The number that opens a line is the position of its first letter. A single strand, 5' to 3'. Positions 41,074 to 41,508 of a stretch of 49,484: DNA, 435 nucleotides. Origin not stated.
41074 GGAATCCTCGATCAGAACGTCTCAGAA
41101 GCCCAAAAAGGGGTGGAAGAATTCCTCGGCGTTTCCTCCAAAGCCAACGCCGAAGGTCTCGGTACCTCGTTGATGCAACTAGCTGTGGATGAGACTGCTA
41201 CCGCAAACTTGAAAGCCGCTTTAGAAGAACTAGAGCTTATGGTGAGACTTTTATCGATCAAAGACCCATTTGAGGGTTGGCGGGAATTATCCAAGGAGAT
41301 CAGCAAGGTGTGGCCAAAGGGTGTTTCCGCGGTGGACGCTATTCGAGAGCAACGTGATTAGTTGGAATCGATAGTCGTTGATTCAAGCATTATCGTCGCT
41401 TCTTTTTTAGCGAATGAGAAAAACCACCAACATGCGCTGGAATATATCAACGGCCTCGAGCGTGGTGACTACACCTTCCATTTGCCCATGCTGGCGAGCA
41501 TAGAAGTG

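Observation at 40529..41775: Lower-GC two-gene cassette (259-aa TPR-like protein plus PIN nuclease) inserted into the conserved dnaX-ybaB-recR operon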

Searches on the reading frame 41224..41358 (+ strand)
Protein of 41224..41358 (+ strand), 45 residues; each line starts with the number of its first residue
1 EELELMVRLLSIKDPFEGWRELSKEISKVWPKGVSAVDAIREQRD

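Call 21: find_homologous_proteins(query=window:41224-41358:+, max_evalue=0.01)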
Query window:41224-41358:+ (45 aa): 14 proteins with E <= 0.01 among 15 candidates.
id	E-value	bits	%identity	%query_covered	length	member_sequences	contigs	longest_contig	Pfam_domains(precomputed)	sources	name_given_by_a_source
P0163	1.1e-20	89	100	100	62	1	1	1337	-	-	-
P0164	2.1e-18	82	87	100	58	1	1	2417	-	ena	-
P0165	2.7e-17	78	82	100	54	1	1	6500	-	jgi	-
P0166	5.9e-17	77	88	89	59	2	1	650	-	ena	-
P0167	6.4e-17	77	83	91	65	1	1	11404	-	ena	-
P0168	6.6e-17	77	84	100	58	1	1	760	-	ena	-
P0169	1.3e-16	76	87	100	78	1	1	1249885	-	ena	-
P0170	6.1e-16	74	93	89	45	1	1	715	-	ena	-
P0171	8.8e-16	74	87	100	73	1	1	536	-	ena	-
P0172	2.2e-15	72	84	100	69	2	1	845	-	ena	-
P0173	1.8e-14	70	85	89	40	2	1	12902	-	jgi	-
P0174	4.4e-14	68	80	100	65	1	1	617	-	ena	-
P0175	5.0e-11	59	77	87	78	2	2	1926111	-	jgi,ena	jgi:hypothetical protein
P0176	1.9e-7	48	86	64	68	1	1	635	-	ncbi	-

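Call 28: search_protein_representatives(protein=window:41224-41358:+)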
Query: 45 residues. Proteins with E-value up to 0.001 (for the whole library): 103; up to 1e-10: 34; up to 1e-30: 0. The best 103 are listed.
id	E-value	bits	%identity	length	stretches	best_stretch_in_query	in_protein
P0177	8.5e-18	78.1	89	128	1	1-45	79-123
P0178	2.7e-17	76.6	89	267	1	1-45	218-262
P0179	7.4e-17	75.2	89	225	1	1-45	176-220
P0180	2.5e-16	73.6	84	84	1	1-45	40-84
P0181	5.9e-16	72.5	86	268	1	2-45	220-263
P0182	1.1e-15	71.7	84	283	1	1-44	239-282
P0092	1.3e-15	71.4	82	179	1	1-45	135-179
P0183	1.8e-15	71.0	86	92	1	1-44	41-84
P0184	2.3e-15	70.6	84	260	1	1-45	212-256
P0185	2.7e-15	70.4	84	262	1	1-45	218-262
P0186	4.0e-15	69.9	80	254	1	1-45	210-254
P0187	5.8e-15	69.4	84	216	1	2-45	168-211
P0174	1.4e-14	68.3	80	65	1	1-45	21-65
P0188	1.5e-14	68.1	84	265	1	1-44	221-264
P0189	1.7e-14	68.0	80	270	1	1-45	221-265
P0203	2.5e-11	58.3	64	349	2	1-44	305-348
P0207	6.9e-11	56.9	68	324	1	1-44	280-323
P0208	1.1e-10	56.3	66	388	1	1-44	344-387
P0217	3.7e-10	54.6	66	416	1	1-44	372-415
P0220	1.5e-09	52.8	64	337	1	1-45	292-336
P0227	2.2e-08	49.2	56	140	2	16-44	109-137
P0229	3.0e-08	48.8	59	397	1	1-44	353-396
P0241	4.6e-07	45.1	52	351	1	2-45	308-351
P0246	9.1e-07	44.2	66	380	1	5-45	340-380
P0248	1.1e-06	44.0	51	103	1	2-44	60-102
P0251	1.6e-06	43.5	62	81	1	6-44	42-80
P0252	4.6e-06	42.0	-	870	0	-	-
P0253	4.9e-06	42.0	70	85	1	15-44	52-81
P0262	4.4e-05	39.0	50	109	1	1-44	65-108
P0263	5.3e-05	38.8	59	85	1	11-44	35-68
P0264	5.5e-05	38.7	55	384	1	5-44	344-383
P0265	7.4e-05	38.3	45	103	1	4-45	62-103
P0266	7.9e-05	38.2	67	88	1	15-44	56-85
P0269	2.2e-04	36.9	69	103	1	16-44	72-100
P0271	4.2e-04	36.0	66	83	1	16-44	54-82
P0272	4.4e-04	35.9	59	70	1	11-44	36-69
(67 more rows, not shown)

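Call 29: search_protein_families(library=pfam, proteins=[P0203, P0208, P0217, P0229, P0246, P0264, P0241, P0207, P0220, P0252], max_evalue=0.01)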
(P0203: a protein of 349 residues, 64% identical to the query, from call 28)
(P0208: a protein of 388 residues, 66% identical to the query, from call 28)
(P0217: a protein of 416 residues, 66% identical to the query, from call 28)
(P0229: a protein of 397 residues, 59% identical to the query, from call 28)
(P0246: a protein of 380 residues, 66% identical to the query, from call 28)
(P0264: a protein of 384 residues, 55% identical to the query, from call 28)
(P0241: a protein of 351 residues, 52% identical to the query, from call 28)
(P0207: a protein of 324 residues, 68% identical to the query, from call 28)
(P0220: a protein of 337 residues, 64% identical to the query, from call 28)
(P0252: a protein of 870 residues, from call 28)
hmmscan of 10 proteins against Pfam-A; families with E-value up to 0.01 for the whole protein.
P0203 (349 aa): 7 families
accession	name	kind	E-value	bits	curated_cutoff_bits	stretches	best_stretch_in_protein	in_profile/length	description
PF07719.23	TPR_2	-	7.4e-05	23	27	0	106-131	4-29/34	Tetratricopeptide repeat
PF13181.12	TPR_8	-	0.00026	21.4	25.7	0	106-134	4-32/34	Tetratricopeptide repeat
PF13371.12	TPR_9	-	0.002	18.6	35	1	79-129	5-55/73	Tetratricopeptide repeat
PF00515.34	TPR_1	-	0.0022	18.2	27.8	0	106-133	4-31/34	Tetratricopeptide repeat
PF13424.12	TPR_12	-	0.003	18.2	30.1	0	109-136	9-36/77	Tetratricopeptide repeat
PF13428.12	TPR_14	-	0.0035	18.3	23.5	0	105-131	3-29/44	Tetratricopeptide repeat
PF14559.12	TPR_19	-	0.004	17.9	25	1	79-128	1-50/68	Tetratricopeptide repeat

P0208 (388 aa): 28 families (the best 25 are shown)
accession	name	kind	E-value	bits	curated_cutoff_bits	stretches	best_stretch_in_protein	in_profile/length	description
PF00515.34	TPR_1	-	6.8e-37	124.2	27.8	4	133-160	1-28/34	Tetratricopeptide repeat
PF07719.23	TPR_2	-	2.3e-33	112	27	5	133-163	1-31/34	Tetratricopeptide repeat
PF13432.12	TPR_16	-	2.2e-31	108.4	32.7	5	36-99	2-65/65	Tetratricopeptide repeat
PF13414.12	TPR_11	-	2.4e-27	94.8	26.8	4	79-113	8-42/42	TPR repeat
PF13424.12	TPR_12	-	3.6e-24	85.2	30.1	4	64-129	2-75/77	Tetratricopeptide repeat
PF13181.12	TPR_8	-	3.2e-20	70.9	25.7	1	134-163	2-31/34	Tetratricopeptide repeat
PF14559.12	TPR_19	-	1.2e-16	61.2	25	4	41-99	1-59/68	Tetratricopeptide repeat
PF13428.12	TPR_14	-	9.2e-15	54.1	23.5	0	202-237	2-38/44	Tetratricopeptide repeat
PF13371.12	TPR_9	-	1.9e-14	53.9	35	3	42-100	6-64/73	Tetratricopeptide repeat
PF13374.12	TPR_10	-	9.2e-14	51.4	27.5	1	102-127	5-30/42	Tetratricopeptide repeat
PF13431.12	TPR_17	-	4.5e-13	48.8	24.4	1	87-120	1-34/34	Tetratricopeptide repeat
PF12895.13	ANAPC3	-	3.1e-09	37.4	27.2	2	43-124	1-81/82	Anaphase-promoting complex, cyclosome, subunit 3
PF13176.12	TPR_7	-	4.7e-09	36.1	27.9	0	67-98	1-32/36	Tetratricopeptide repeat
PF12968.13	DUF3856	-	1.2e-07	32.2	27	0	95-129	51-85/143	Domain of Unknown Function (DUF3856)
PF23914.1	TPR_CcmH_CycH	-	2.1e-06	28.1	42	0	53-111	38-96/158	Cytochrome c-type biogenesis protein H TPR domain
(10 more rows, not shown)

P0217 (416 aa): 30 families (the best 25 are shown)
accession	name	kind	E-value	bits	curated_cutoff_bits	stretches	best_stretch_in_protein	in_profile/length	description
PF00515.34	TPR_1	-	1e-42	142.7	27.8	5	200-233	1-34/34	Tetratricopeptide repeat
PF07719.23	TPR_2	-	1.1e-38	128.6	27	5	200-233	1-34/34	Tetratricopeptide repeat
PF13181.12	TPR_8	-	2.1e-33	112.1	25.7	3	200-233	1-34/34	Tetratricopeptide repeat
PF13432.12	TPR_16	-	2.7e-30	104.8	32.7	4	111-165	9-63/65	Tetratricopeptide repeat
PF13414.12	TPR_11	-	1.1e-26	92.6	26.8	2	210-248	4-42/42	TPR repeat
PF13428.12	TPR_14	-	3e-25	86.5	23.5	4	208-242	9-43/44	Tetratricopeptide repeat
PF13424.12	TPR_12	-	8e-23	80.9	30.1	2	201-263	4-74/77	Tetratricopeptide repeat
PF13431.12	TPR_17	-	8.8e-21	72.8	24.4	2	122-153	2-33/34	Tetratricopeptide repeat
PF14559.12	TPR_19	-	1.4e-19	70.7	25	2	211-271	2-62/68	Tetratricopeptide repeat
PF13371.12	TPR_9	-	1.9e-15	57.1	35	3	76-135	6-65/73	Tetratricopeptide repeat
PF13176.12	TPR_7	-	1.9e-10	40.4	27.9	0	67-98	1-32/36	Tetratricopeptide repeat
PF23914.1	TPR_CcmH_CycH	-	5.4e-10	39.8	42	2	212-298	62-151/158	Cytochrome c-type biogenesis protein H TPR domain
PF12895.13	ANAPC3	-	1.4e-09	38.5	27.2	1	184-260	6-82/82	Anaphase-promoting complex, cyclosome, subunit 3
PF13174.12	TPR_6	-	1.1e-08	35.6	26.3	0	203-229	3-29/33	Tetratricopeptide repeat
PF12968.13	DUF3856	-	1.5e-08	35.2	27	0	237-265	58-86/143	Domain of Unknown Function (DUF3856)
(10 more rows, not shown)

P0229 (397 aa): 26 families (the best 25 are shown)
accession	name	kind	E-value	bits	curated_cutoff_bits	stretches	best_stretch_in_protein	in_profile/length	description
PF00515.34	TPR_1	-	1.7e-49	164.1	27.8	5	144-177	1-34/34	Tetratricopeptide repeat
PF07719.23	TPR_2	-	9.7e-45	147.4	27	5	144-177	1-34/34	Tetratricopeptide repeat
PF13181.12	TPR_8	-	5.2e-35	117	25.7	3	144-177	1-34/34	Tetratricopeptide repeat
PF13414.12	TPR_11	-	1e-32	112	26.8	4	88-121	6-39/42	TPR repeat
PF13431.12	TPR_17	-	1.3e-31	106.6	24.4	4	98-129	1-32/34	Tetratricopeptide repeat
PF13424.12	TPR_12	-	2.1e-30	105.2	30.1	3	47-106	14-75/77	Tetratricopeptide repeat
PF13432.12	TPR_16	-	2.7e-25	88.9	32.7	4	114-178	1-65/65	Tetratricopeptide repeat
PF13428.12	TPR_14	-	1.1e-20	72.4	23.5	3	180-219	3-42/44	Tetratricopeptide repeat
PF14559.12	TPR_19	-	2.1e-20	73.2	25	3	154-211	1-58/68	Tetratricopeptide repeat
PF13371.12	TPR_9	-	7.1e-19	68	35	4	154-211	5-62/73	Tetratricopeptide repeat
PF01239.28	PPTA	-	8.5e-14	50.8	29.5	0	93-120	2-29/32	Protein prenyltransferase alpha subunit repeat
PF23914.1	TPR_CcmH_CycH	-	2.8e-12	47.2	42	1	242-367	46-156/158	Cytochrome c-type biogenesis protein H TPR domain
PF13374.12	TPR_10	-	4.2e-11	42.9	27.5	0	253-279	9-35/42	Tetratricopeptide repeat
PF13176.12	TPR_7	-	1.8e-09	37.4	27.9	0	147-175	2-32/36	Tetratricopeptide repeat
PF12895.13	ANAPC3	-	1.8e-08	35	27.2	1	151-203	30-81/82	Anaphase-promoting complex, cyclosome, subunit 3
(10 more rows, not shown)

P0246 (380 aa): 27 families (the best 25 are shown)
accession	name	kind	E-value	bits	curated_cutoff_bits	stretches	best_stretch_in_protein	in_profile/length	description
PF07719.23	TPR_2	-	4.1e-31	104.9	27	4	27-59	1-33/34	Tetratricopeptide repeat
PF13414.12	TPR_11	-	1.2e-30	105.3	26.8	4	205-243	4-42/42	TPR repeat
PF13432.12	TPR_16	-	4.8e-30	104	32.7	4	131-195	1-65/65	Tetratricopeptide repeat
PF13431.12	TPR_17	-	1.5e-28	97.1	24.4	3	184-215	2-33/34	Tetratricopeptide repeat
PF00515.34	TPR_1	-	1.1e-24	85.6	27.8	3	96-123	2-29/34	Tetratricopeptide repeat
PF13424.12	TPR_12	-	2e-22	79.6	30.1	3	162-225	4-75/77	Tetratricopeptide repeat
PF13181.12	TPR_8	-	2.3e-22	77.6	25.7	1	128-159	2-33/34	Tetratricopeptide repeat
PF14559.12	TPR_19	-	6.9e-21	74.8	25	2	178-235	8-65/68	Tetratricopeptide repeat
PF13428.12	TPR_14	-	1.4e-20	72.1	23.5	4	196-236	2-42/44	Tetratricopeptide repeat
PF13174.12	TPR_6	-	1.4e-13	50.9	26.3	1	30-60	3-33/33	Tetratricopeptide repeat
PF13176.12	TPR_7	-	6.6e-12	44.9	27.9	0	65-96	3-36/36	Tetratricopeptide repeat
PF24575.1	TPR_Slam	-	2e-11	44.7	35.2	1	31-81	51-101/104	Surface lipoprotein assembly modifier, N-terminal TPR repeats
PF13374.12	TPR_10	-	5e-11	42.7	27.5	0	97-123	4-30/42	Tetratricopeptide repeat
PF23914.1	TPR_CcmH_CycH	-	4.5e-09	36.8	42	0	39-123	62-149/158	Cytochrome c-type biogenesis protein H TPR domain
PF25064.1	ARM_TT21_5th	-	6.9e-08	33.3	27.8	1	173-256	13-99/117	TT21 fifth ARM repeats domain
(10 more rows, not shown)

P0264 (384 aa): 25 families
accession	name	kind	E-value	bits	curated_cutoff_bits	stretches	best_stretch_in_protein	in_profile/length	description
PF07719.23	TPR_2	-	4.2e-32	108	27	3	98-130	2-34/34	Tetratricopeptide repeat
PF13414.12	TPR_11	-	1.6e-31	108.1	26.8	3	108-143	5-40/42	TPR repeat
PF00515.34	TPR_1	-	9.1e-29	98.5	27.8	1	99-130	3-34/34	Tetratricopeptide repeat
PF13431.12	TPR_17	-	3.8e-27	92.7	24.4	2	120-151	2-33/34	Tetratricopeptide repeat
PF13424.12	TPR_12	-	8.9e-25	87.1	30.1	4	98-162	4-76/77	Tetratricopeptide repeat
PF13432.12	TPR_16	-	1.5e-24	86.5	32.7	4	103-150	3-50/65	Tetratricopeptide repeat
PF14559.12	TPR_19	-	4.2e-22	78.7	25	3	211-256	3-48/68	Tetratricopeptide repeat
PF13181.12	TPR_8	-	2.9e-19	68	25.7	1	100-129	4-33/34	Tetratricopeptide repeat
PF13428.12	TPR_14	-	4.8e-19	67.4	23.5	2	204-240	6-42/44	Tetratricopeptide repeat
PF13374.12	TPR_10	-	9.4e-16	57.7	27.5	2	101-126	6-31/42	Tetratricopeptide repeat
PF24575.1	TPR_Slam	-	5.5e-15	56.1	35.2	2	28-82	50-104/104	Surface lipoprotein assembly modifier, N-terminal TPR repeats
PF07721.20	TPR_4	-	2.4e-09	37.4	27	0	199-224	1-26/26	Tetratricopeptide repeat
PF13174.12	TPR_6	-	5.3e-09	36.6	26.3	0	204-231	5-32/33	Tetratricopeptide repeat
PF13176.12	TPR_7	-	3.3e-08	33.4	27.9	1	100-130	2-32/36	Tetratricopeptide repeat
PF23914.1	TPR_CcmH_CycH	-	7e-08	32.9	42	1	107-198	60-154/158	Cytochrome c-type biogenesis protein H TPR domain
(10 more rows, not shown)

P0241 (351 aa): 28 families (the best 25 are shown)
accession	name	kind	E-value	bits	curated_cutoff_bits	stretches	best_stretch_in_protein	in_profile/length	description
PF00515.34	TPR_1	-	2.4e-49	163.7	27.8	6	167-199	2-34/34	Tetratricopeptide repeat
PF07719.23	TPR_2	-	7.2e-44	144.7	27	6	167-199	2-34/34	Tetratricopeptide repeat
PF13414.12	TPR_11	-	1.4e-38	130.8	26.8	5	178-214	6-42/42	TPR repeat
PF13181.12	TPR_8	-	3.9e-36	120.6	25.7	5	167-199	2-34/34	Tetratricopeptide repeat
PF13431.12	TPR_17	-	2.6e-34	115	24.4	5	189-221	2-34/34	Tetratricopeptide repeat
PF13424.12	TPR_12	-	7.9e-28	96.9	30.1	5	131-196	2-75/77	Tetratricopeptide repeat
PF13432.12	TPR_16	-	3.1e-26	91.9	32.7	4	173-230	4-61/65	Tetratricopeptide repeat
PF13428.12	TPR_14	-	1.3e-23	81.5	23.5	5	167-207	2-42/44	Tetratricopeptide repeat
PF13371.12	TPR_9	-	4.5e-23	81.5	35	5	41-100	6-65/73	Tetratricopeptide repeat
PF14559.12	TPR_19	-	1.3e-18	67.5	25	4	77-135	4-62/68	Tetratricopeptide repeat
PF01239.28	PPTA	-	2.7e-13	49.2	29.5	0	182-212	1-31/32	Protein prenyltransferase alpha subunit repeat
PF13374.12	TPR_10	-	6.2e-12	45.6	27.5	0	71-93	9-31/42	Tetratricopeptide repeat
PF13174.12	TPR_6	-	2.2e-10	40.9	26.3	0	66-96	2-32/33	Tetratricopeptide repeat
PF23914.1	TPR_CcmH_CycH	-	1.4e-09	38.4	42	1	125-229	43-150/158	Cytochrome c-type biogenesis protein H TPR domain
PF12895.13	ANAPC3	-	1.9e-09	38.1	27.2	0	168-222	25-78/82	Anaphase-promoting complex, cyclosome, subunit 3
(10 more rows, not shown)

P0207 (324 aa): 21 families
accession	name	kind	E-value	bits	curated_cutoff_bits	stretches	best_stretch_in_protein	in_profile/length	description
PF00515.34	TPR_1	-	1.1e-29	101.4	27.8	3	67-100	1-34/34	Tetratricopeptide repeat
PF07719.23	TPR_2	-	1.6e-27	93.8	27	3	67-100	1-34/34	Tetratricopeptide repeat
PF13414.12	TPR_11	-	3.9e-21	74.9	26.8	2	80-115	7-42/42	TPR repeat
PF13432.12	TPR_16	-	1e-19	71.1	32.7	3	71-135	1-65/65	Tetratricopeptide repeat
PF13181.12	TPR_8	-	3.9e-19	67.5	25.7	2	68-100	2-34/34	Tetratricopeptide repeat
PF13431.12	TPR_17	-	4.8e-18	64.3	24.4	1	91-120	3-32/34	Tetratricopeptide repeat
PF14559.12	TPR_19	-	4e-15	56.3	25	2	81-136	5-60/68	Tetratricopeptide repeat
PF13424.12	TPR_12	-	5.5e-15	55.8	30.1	1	66-129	2-66/77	Tetratricopeptide repeat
PF13371.12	TPR_9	-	5.9e-14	52.3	35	2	45-99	7-61/73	Tetratricopeptide repeat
PF13428.12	TPR_14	-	8.2e-14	51.2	23.5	3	42-74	10-42/44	Tetratricopeptide repeat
PF13374.12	TPR_10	-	1.9e-09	37.7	27.5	0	72-97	7-32/42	Tetratricopeptide repeat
PF23914.1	TPR_CcmH_CycH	-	2e-08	34.7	42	1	91-194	40-146/158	Cytochrome c-type biogenesis protein H TPR domain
PF01239.28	PPTA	-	7.3e-07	29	29.5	0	85-113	3-31/32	Protein prenyltransferase alpha subunit repeat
PF13176.12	TPR_7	-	1.7e-06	28.1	27.9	0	40-62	6-28/36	Tetratricopeptide repeat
PF25063.1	ARM_TT21_C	-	2.8e-06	27.8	35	1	136-203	96-163/209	Tetratricopeptide repeat protein 21 C-terminal ARM domain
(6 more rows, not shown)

P0220 (337 aa): 15 families
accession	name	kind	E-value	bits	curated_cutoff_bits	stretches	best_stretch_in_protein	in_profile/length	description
PF00515.34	TPR_1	-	1.6e-18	66.1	27.8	2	189-222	1-34/34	Tetratricopeptide repeat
PF13414.12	TPR_11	-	1.8e-16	60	26.8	2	201-237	6-42/42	TPR repeat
PF07719.23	TPR_2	-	1.4e-14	53.4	27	2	189-221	1-33/34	Tetratricopeptide repeat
PF13424.12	TPR_12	-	2.8e-14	53.5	30.1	2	131-185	19-75/77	Tetratricopeptide repeat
PF13431.12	TPR_17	-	8.6e-13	47.9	24.4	2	177-209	1-33/34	Tetratricopeptide repeat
PF13181.12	TPR_8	-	4.1e-12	45.7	25.7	1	191-221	3-33/34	Tetratricopeptide repeat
PF13432.12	TPR_16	-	1.4e-09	38.6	32.7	1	193-233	1-41/65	Tetratricopeptide repeat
PF13374.12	TPR_10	-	2.4e-07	31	27.5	0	189-218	2-31/42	Tetratricopeptide repeat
PF13428.12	TPR_14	-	6.5e-07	29.9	23.5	1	201-231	13-43/44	Tetratricopeptide repeat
PF13371.12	TPR_9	-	7.9e-07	29.5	35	1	170-221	10-61/73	Tetratricopeptide repeat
PF14559.12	TPR_19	-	5.2e-06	27.1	25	2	170-222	6-58/68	Tetratricopeptide repeat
PF01239.28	PPTA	-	0.00058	19.9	29.5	0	205-236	1-32/32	Protein prenyltransferase alpha subunit repeat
PF12895.13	ANAPC3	-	0.0011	19.7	27.2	0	168-237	2-70/82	Anaphase-promoting complex, cyclosome, subunit 3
PF10345.15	Cohesin_load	-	0.0073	15.2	25.8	0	122-192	495-565/585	Cohesin loading factor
PF17874.7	TPR_MalT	-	0.0087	15.8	45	0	99-191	24-116/336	MalT-like TPR region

P0252 (870 aa): 4 families
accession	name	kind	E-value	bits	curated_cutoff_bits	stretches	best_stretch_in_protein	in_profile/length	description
PF20892.2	SidC_lipid-bd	-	1.9e-09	38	27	0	669-699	90-120/127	SidC, lipid-binding domain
PF05648.19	PEX11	-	1.1e-05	25.4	23.8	0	202-224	14-36/222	Peroxisomal biogenesis factor 11 (PEX11)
PF12896.12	ANAPC4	-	4.4e-05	23.5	23.1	0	588-631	156-199/203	Anaphase-promoting complex, cyclosome, subunit 4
PF16172.10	DOCK_N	-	0.0091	15.5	27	0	714-755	184-225/387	DOCK N-terminus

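Call 30: search_protein_families(library=pfam, proteins=[P0253, P0263, P0266, P0269, P0271, P0272, P0251, P0248, P0265, P0262], max_evalue=0.1)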
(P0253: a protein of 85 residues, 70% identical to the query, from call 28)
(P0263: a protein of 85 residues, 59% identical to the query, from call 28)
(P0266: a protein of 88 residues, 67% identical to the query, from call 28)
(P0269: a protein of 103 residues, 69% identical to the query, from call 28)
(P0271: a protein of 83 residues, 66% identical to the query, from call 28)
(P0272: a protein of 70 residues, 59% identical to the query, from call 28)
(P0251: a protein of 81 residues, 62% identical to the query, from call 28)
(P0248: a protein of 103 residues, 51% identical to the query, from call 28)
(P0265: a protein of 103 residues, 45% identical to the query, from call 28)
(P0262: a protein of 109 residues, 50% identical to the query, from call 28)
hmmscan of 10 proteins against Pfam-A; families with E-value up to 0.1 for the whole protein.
P0253 (85 aa): 1 family
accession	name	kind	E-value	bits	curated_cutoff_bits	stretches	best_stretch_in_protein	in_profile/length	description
PF04014.23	MazE_antitoxin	-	0.0002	21.7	24.7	1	10-48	3-42/48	Antidote-toxin recognition MazE, bacterial antitoxin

P0263 (85 aa): 1 family
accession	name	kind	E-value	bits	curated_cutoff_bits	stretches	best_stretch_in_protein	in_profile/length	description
PF16326.10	ABC_tran_CTD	-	0.065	13.9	32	1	22-48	43-69/69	ABC transporter C-terminal domain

P0266 (88 aa): 1 family
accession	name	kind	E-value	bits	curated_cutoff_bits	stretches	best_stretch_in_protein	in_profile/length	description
PF02604.26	PhdYeFM_antitox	-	2.5e-08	34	29.8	1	1-42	1-42/74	Antitoxin Phd_YefM, type II toxin-antitoxin system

P0269 (103 aa): 1 family
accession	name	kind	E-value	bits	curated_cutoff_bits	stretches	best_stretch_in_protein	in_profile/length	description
PF02604.26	PhdYeFM_antitox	-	0.0086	16.3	29.8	1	43-79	27-61/74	Antitoxin Phd_YefM, type II toxin-antitoxin system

P0271 (83 aa): 2 families
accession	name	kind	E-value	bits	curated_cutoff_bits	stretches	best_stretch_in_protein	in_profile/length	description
PF02381.23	MraZ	-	0.022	15.2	23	1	2-25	5-28/72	MraZ protein, putative antitoxin-like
PF08542.16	Rep_fac_C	-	0.067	14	23.6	0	55-82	16-44/88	Replication factor C C-terminal domain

P0272 (70 aa): 0 families

P0251 (81 aa): 0 families

P0248 (103 aa): 0 families

P0265 (103 aa): 0 families

P0262 (109 aa): 0 families

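Call 68: find_encoding_contigs(protein=P0217, flank=4000, max_places=2)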
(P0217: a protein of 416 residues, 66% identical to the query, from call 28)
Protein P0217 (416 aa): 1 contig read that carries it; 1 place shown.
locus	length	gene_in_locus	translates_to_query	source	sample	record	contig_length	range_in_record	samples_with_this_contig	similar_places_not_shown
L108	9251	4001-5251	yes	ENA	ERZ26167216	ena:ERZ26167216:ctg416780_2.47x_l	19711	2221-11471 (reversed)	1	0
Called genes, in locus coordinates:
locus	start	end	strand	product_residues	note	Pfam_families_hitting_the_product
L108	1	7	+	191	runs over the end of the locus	-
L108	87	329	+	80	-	-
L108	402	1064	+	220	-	PF01814:Hemerythrin (weak)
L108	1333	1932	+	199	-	PF02130:YbeY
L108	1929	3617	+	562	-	PF13177:DNA_pol3_delta2, PF13401:AAA_22 (faint), PF00004:AAA, PF22608:DNAX_ATPase_lid, PF12169:DNA_pol3_gamma3 (weak)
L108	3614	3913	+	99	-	PF02575:YbaB_DNA_bd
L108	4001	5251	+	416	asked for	PF13371:TPR_9 (weak), PF13432:TPR_16, PF14559:TPR_19 (weak), PF13432:TPR_16, PF00515:TPR_1, PF13414:TPR_11, PF13424:TPR_12, PF14559:TPR_19, +17 more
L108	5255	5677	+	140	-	PF01850:PIN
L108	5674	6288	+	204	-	PF21176:RecR_HhH, PF02132:RecR_ZnF (weak), PF01751:Toprim, PF13662:Toprim_4, PF21175:RecR_C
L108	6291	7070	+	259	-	PF11967:RecO_N, PF02565:RecO_C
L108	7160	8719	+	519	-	PF00289:Biotin_carb_N, PF02786:CPSase_L_D2, PF07478:Dala_Dala_lig_C, PF02785:Biotin_carb_C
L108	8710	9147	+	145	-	PF00364:Biotin_lipoyl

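Call 69: find_encoding_contigs(protein=P0241, flank=4000, max_places=2)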
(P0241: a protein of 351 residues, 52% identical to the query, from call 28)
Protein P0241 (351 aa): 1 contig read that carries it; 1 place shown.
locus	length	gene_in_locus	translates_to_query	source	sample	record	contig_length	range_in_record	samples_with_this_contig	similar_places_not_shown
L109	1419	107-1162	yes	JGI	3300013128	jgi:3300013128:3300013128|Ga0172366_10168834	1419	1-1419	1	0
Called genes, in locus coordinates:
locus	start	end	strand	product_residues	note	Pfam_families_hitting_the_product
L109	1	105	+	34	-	?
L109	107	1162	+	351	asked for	PF00515:TPR_1, PF13424:TPR_12, PF13414:TPR_11, PF13432:TPR_16, PF13424:TPR_12, PF13432:TPR_16, PF00515:TPR_1, PF07719:TPR_2, +34 more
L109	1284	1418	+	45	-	?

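Call 70: find_encoding_contigs(protein=P0262, flank=4000, max_places=2)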
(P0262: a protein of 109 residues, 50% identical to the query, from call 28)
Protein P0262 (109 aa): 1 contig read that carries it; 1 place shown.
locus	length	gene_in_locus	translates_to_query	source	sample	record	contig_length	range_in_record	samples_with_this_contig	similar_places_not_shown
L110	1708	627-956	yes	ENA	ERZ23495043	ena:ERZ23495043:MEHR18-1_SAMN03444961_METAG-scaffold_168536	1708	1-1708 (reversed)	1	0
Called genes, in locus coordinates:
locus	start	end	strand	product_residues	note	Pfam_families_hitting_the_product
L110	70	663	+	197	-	-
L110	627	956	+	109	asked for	-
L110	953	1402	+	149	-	-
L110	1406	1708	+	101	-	?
